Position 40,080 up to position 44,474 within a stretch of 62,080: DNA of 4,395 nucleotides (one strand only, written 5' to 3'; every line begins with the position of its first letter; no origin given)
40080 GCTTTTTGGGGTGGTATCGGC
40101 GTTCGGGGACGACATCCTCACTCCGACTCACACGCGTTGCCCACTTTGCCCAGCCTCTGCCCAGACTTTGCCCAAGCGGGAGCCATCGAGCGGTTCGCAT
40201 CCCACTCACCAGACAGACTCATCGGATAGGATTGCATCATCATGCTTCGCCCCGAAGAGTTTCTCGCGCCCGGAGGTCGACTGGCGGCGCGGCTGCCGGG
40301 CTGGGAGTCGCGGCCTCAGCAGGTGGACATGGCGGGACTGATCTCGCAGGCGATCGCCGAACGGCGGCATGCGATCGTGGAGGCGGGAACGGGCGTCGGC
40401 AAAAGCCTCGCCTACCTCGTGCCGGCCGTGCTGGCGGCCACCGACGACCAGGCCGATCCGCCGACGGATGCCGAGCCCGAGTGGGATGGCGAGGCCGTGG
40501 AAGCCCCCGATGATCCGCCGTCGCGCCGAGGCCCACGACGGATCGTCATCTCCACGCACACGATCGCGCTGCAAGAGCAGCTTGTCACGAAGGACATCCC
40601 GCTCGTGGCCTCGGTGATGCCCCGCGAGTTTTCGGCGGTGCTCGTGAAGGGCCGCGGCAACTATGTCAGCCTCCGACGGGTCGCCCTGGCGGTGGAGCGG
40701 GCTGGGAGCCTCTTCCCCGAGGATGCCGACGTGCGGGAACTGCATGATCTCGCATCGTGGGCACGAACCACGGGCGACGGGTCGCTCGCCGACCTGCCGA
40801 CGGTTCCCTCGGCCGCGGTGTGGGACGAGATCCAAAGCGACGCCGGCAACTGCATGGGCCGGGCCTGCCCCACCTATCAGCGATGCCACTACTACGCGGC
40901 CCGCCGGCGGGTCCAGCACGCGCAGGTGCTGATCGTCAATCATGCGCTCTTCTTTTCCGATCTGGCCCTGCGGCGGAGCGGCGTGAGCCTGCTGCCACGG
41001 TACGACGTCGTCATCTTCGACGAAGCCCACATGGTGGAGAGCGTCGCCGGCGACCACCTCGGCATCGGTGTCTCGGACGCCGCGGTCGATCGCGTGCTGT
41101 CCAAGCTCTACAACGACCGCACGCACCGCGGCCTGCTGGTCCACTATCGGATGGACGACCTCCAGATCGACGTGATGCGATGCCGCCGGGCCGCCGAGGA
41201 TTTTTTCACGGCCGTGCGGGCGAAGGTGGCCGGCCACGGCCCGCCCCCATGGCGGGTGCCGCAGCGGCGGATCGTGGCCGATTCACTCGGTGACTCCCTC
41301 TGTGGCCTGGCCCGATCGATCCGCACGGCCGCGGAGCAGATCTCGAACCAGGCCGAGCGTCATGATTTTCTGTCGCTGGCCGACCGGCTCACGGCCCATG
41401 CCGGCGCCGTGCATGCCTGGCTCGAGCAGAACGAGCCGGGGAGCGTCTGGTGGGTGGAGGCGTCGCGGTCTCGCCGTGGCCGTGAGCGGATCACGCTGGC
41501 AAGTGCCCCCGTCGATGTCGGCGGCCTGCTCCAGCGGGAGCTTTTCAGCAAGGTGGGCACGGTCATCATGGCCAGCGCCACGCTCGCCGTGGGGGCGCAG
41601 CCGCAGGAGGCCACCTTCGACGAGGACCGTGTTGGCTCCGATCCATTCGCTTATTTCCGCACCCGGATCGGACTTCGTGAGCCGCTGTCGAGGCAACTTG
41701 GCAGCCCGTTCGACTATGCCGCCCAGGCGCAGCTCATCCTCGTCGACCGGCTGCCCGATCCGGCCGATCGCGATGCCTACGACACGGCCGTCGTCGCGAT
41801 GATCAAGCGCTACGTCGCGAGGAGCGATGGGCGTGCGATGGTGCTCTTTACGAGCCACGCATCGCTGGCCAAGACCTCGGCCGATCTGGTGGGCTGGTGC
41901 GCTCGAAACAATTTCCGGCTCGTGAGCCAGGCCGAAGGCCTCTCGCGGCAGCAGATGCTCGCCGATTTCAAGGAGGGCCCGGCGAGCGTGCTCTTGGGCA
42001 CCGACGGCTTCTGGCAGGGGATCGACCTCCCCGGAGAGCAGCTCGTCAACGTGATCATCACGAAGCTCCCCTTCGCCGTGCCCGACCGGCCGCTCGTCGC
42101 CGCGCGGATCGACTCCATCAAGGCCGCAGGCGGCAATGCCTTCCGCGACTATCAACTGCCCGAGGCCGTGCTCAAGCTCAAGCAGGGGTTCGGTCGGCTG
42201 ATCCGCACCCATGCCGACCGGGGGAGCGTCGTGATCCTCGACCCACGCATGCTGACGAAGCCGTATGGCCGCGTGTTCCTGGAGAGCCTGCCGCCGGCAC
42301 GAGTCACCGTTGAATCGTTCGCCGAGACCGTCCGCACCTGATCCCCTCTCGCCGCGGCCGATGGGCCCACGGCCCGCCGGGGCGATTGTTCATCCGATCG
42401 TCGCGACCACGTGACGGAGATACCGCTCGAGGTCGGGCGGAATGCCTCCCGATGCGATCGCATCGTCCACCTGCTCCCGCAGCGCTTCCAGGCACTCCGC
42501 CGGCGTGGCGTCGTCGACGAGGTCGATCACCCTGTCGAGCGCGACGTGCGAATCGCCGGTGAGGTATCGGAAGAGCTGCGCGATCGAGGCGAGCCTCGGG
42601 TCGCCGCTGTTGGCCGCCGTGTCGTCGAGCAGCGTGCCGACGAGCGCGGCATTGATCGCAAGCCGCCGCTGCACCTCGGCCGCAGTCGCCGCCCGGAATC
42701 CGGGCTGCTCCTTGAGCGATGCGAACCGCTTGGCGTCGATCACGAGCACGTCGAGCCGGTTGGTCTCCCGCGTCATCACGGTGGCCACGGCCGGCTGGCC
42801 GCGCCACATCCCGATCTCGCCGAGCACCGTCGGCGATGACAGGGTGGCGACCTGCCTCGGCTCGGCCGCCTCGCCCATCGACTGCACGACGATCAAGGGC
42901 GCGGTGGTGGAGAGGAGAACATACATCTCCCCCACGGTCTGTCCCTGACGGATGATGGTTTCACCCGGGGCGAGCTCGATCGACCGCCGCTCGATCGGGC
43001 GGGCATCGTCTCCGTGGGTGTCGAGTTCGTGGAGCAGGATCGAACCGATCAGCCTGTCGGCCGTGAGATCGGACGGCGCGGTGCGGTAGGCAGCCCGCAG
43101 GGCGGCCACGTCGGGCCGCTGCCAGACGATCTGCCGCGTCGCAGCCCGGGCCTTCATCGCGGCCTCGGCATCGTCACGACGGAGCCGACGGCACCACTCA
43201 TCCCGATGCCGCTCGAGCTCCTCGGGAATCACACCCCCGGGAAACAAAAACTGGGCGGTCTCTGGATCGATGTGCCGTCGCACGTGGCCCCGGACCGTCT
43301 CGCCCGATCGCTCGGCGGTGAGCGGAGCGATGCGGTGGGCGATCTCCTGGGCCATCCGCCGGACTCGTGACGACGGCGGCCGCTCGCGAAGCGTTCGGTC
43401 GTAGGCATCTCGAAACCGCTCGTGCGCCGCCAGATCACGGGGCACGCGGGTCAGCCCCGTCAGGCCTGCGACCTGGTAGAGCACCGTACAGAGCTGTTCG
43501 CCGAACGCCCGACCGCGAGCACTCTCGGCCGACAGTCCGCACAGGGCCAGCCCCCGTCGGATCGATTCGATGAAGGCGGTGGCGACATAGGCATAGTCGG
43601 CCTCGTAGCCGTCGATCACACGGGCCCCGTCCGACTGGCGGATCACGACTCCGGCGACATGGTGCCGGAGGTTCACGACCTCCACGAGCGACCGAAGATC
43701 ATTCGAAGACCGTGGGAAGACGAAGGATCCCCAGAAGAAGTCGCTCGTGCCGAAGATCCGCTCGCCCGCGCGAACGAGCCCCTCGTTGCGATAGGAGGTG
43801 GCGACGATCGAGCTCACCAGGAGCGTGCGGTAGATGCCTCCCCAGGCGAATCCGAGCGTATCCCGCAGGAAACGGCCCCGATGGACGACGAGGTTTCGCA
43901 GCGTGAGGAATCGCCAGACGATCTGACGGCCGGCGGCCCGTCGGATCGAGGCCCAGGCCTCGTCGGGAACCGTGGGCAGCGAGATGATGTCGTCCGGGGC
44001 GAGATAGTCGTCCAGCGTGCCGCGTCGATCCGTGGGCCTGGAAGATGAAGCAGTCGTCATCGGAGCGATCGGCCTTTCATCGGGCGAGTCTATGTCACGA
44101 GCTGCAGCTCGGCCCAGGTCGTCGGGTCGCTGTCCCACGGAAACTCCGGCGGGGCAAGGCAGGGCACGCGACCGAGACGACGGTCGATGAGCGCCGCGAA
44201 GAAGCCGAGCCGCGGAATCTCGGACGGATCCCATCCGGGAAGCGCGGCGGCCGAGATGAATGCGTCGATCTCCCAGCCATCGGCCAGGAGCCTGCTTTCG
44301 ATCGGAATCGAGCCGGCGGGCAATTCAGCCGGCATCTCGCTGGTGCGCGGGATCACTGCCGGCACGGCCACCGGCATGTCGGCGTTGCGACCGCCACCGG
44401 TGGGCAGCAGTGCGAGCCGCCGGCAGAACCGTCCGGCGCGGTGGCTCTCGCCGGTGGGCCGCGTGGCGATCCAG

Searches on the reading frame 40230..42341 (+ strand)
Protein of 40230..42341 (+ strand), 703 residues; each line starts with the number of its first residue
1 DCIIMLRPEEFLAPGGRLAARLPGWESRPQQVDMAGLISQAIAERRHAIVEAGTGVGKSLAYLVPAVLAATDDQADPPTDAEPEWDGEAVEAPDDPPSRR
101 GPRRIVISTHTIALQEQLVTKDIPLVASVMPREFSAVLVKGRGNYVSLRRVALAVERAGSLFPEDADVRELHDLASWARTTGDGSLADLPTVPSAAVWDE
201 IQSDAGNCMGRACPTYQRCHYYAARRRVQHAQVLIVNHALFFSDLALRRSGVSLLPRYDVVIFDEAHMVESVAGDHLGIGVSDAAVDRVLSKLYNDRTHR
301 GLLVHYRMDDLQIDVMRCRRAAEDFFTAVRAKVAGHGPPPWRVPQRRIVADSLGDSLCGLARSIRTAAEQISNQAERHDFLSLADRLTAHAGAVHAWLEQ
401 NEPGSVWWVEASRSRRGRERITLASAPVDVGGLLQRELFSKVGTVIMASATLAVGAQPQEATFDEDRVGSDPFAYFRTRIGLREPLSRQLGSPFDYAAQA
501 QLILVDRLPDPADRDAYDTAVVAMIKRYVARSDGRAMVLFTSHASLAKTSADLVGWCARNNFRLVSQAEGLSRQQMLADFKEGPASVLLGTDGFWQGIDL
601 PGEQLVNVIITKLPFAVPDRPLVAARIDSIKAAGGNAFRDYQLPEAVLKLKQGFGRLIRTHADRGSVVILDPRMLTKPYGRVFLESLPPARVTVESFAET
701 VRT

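Call 54: search_protein_families(library=pfam, proteins=[window:40230-42341:+], max_evalue=0.0001)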
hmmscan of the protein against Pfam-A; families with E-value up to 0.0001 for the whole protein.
window:40230-42341:+ (703 aa): 3 families
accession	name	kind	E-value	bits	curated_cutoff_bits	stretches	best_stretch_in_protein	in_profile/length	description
PF13307.12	Helicase_C_2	-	3.4e-42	144.8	25.3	1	526-689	2-169/170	Helicase C-terminal domain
PF00270.35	DEAD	-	2.6e-10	40.7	26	0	40-119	9-62/167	DEAD/DEAH box helicase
PF06733.21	DEAD_2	-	9.5e-08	32.3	21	1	215-282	102-168/172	DEAD_2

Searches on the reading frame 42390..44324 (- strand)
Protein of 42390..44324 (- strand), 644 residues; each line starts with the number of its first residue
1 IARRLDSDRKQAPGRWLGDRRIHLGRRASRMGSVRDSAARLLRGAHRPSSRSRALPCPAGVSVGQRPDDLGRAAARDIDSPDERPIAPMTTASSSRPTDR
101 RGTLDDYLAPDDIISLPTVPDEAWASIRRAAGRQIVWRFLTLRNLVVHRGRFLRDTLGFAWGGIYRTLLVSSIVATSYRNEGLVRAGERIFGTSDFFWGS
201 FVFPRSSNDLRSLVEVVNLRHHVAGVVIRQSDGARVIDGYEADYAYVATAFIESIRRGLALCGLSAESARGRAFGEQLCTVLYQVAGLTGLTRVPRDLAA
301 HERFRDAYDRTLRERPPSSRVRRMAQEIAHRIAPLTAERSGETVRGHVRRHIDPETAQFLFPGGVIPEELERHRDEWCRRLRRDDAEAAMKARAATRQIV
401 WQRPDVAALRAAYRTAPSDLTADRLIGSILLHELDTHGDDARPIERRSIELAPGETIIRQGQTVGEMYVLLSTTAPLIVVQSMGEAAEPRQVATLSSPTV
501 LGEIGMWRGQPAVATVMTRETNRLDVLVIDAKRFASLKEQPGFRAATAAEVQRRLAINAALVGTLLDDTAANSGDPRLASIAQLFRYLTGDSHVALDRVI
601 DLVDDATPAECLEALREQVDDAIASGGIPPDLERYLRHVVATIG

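Call 54: search_protein_families(library=pfam, proteins=[window:42390-44324:-], max_evalue=0.0001)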
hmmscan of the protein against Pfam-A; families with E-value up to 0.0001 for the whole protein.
window:42390-44324:- (644 aa): 1 family
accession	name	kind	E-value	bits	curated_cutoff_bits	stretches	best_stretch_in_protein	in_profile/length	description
PF00027.35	cNMP_binding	-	1.5e-08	35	27.5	1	450-538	3-86/89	Cyclic nucleotide-binding domain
